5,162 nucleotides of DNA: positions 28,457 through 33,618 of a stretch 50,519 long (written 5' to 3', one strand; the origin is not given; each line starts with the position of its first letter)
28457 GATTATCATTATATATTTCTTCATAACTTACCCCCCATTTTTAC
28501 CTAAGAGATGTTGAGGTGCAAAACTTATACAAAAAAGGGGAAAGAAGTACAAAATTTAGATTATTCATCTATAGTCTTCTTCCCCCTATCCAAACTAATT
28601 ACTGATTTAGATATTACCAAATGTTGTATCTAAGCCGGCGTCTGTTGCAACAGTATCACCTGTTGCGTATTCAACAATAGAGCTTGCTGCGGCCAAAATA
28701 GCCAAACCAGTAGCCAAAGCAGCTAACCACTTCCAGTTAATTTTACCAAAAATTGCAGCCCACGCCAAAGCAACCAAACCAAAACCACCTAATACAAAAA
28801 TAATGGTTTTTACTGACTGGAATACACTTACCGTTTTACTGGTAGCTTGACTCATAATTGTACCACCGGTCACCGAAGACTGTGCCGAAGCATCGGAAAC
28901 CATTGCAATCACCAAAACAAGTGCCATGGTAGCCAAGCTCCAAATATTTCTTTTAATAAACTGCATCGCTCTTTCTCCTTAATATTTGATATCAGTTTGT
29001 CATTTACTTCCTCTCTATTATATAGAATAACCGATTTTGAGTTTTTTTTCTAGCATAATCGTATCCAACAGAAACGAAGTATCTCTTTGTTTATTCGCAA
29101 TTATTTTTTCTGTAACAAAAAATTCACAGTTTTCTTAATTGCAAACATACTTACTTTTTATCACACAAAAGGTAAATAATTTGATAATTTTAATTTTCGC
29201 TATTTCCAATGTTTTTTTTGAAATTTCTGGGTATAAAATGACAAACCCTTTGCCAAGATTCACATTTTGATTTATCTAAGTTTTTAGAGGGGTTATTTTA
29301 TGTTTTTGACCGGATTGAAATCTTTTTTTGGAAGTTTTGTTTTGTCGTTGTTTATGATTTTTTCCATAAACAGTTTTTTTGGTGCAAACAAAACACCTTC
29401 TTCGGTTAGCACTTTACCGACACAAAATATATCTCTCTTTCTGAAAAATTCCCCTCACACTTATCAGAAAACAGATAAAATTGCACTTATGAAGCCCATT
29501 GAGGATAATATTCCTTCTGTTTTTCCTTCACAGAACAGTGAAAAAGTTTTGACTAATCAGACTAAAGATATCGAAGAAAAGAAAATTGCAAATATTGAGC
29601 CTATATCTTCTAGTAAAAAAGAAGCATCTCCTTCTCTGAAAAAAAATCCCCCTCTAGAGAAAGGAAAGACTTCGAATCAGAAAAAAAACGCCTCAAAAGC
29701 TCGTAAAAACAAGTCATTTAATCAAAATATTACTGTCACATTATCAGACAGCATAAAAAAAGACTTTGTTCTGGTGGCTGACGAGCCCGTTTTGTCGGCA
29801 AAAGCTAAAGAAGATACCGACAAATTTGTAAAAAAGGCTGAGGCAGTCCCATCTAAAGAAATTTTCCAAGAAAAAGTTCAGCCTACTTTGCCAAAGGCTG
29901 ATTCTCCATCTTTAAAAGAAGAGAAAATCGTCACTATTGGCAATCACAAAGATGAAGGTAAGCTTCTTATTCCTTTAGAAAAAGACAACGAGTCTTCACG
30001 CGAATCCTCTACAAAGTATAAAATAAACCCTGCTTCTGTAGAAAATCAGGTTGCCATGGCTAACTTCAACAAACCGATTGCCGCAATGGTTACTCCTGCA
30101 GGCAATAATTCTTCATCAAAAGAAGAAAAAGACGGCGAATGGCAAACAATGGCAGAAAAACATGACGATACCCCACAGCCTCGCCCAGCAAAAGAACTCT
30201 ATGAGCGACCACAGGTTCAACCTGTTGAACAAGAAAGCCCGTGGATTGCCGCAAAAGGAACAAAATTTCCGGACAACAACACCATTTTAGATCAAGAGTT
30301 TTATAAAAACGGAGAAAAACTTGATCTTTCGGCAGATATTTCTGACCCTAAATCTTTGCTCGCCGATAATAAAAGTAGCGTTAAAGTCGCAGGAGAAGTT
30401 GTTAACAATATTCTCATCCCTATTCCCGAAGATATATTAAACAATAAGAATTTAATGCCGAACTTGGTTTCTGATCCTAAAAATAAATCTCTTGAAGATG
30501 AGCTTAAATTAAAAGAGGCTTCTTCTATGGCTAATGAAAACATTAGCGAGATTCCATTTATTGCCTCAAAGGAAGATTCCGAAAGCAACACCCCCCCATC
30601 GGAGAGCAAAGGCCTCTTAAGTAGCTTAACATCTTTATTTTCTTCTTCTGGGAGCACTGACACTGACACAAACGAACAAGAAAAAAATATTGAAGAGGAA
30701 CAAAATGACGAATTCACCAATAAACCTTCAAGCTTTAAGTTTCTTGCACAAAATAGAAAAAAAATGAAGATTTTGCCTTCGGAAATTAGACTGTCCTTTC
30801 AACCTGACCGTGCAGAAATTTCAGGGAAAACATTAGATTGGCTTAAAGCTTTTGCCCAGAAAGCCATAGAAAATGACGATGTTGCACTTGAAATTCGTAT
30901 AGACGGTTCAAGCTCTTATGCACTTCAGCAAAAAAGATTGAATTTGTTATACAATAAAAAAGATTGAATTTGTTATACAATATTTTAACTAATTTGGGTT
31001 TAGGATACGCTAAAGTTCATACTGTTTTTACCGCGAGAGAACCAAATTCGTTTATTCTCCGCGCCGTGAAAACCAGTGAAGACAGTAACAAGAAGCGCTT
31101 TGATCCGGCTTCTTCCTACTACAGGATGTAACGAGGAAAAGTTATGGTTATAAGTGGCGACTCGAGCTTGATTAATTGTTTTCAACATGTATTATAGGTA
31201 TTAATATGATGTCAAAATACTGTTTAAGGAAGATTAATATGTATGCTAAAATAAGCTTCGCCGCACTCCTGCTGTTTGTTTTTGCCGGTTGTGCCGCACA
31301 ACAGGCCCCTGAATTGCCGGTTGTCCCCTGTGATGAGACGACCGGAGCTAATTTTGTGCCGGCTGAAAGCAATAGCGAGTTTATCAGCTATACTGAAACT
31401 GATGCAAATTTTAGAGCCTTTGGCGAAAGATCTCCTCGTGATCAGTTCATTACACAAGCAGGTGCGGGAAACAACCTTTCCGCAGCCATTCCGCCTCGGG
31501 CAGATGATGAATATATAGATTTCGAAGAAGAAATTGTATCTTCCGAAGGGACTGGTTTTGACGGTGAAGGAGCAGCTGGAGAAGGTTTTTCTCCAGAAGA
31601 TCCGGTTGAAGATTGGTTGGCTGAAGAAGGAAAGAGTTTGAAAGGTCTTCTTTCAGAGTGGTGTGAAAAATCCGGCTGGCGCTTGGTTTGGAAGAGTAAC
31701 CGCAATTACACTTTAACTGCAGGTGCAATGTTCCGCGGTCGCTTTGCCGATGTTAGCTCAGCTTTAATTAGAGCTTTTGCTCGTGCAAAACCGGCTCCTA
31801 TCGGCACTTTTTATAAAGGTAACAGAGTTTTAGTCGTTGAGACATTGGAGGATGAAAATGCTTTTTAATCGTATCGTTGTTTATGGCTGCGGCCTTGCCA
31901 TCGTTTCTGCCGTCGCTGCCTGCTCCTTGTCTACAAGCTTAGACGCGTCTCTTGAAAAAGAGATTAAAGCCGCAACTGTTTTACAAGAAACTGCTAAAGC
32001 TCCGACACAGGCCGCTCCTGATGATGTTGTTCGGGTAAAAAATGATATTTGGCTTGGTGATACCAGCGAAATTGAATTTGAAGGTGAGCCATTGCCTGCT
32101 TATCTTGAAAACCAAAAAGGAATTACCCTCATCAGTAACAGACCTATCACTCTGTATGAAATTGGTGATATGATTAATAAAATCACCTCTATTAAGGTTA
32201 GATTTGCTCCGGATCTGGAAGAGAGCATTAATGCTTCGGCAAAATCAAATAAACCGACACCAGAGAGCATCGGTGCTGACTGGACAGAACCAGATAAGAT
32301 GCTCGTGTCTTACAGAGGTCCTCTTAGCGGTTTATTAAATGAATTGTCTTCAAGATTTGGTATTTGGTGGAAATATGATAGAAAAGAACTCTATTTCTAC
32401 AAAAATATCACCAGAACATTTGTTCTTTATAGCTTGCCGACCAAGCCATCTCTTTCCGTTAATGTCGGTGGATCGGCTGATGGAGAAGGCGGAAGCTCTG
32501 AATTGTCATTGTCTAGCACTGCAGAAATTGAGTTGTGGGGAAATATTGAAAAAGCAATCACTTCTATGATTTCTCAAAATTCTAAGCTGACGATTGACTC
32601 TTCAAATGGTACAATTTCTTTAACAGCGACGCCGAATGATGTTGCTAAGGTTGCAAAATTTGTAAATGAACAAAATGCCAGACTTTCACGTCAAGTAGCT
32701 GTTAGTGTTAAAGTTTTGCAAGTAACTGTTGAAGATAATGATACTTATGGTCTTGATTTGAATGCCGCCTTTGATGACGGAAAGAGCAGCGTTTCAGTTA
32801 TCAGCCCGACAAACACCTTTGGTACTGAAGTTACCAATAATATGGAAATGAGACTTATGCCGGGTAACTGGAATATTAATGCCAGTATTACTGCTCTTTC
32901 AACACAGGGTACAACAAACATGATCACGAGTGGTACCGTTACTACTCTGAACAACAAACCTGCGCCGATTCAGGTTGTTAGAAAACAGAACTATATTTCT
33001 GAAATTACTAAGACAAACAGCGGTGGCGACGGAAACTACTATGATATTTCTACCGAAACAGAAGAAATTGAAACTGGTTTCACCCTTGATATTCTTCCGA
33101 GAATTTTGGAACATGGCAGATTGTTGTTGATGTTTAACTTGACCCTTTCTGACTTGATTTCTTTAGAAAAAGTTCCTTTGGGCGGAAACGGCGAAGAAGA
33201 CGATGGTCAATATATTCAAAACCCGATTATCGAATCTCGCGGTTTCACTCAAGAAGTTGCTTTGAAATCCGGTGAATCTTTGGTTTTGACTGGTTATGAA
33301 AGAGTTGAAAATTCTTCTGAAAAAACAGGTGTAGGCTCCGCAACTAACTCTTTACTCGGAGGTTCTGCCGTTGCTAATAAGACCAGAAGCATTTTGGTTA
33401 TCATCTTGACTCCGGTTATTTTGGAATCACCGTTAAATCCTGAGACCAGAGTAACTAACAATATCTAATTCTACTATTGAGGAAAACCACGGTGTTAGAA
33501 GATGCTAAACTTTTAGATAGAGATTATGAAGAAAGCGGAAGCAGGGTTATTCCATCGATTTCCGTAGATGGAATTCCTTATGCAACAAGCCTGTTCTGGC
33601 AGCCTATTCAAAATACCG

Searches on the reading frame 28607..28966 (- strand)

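Call 7: search_protein_families(library=pfam, proteins=[window:28607-28966:-], max_evalue=0.001)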
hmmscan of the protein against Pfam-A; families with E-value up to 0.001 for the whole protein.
window:28607-28966:- (119 aa): 1 family
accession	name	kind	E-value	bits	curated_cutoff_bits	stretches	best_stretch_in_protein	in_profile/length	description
PF04956.18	TrbC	-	5.7e-09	36.5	27.9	1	3-100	5-97/98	TrbC/VIRB2 pilin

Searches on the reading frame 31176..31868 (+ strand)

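Call 66: search_protein_families(library=pfam, proteins=[window:31176-31868:+], max_evalue=0.00001)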
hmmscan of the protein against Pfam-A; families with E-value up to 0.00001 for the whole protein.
window:31176-31868:+ (230 aa): 1 family
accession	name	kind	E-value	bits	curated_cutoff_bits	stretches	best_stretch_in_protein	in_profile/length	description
PF10671.14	TcpQ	-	3.1e-15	56.4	27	1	146-222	2-78/80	Toxin co-regulated pilus biosynthesis protein Q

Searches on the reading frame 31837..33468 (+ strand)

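Call 66: search_protein_families(library=pfam, proteins=[window:31837-33468:+], max_evalue=0.00001)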
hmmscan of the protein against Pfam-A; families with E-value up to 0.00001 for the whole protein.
window:31837-33468:+ (543 aa): 1 family
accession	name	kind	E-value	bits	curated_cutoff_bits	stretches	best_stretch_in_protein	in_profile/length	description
PF00263.26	Secretin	-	9.5e-16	58.3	27.5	1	353-529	1-168/169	Bacterial type II and III secretion system protein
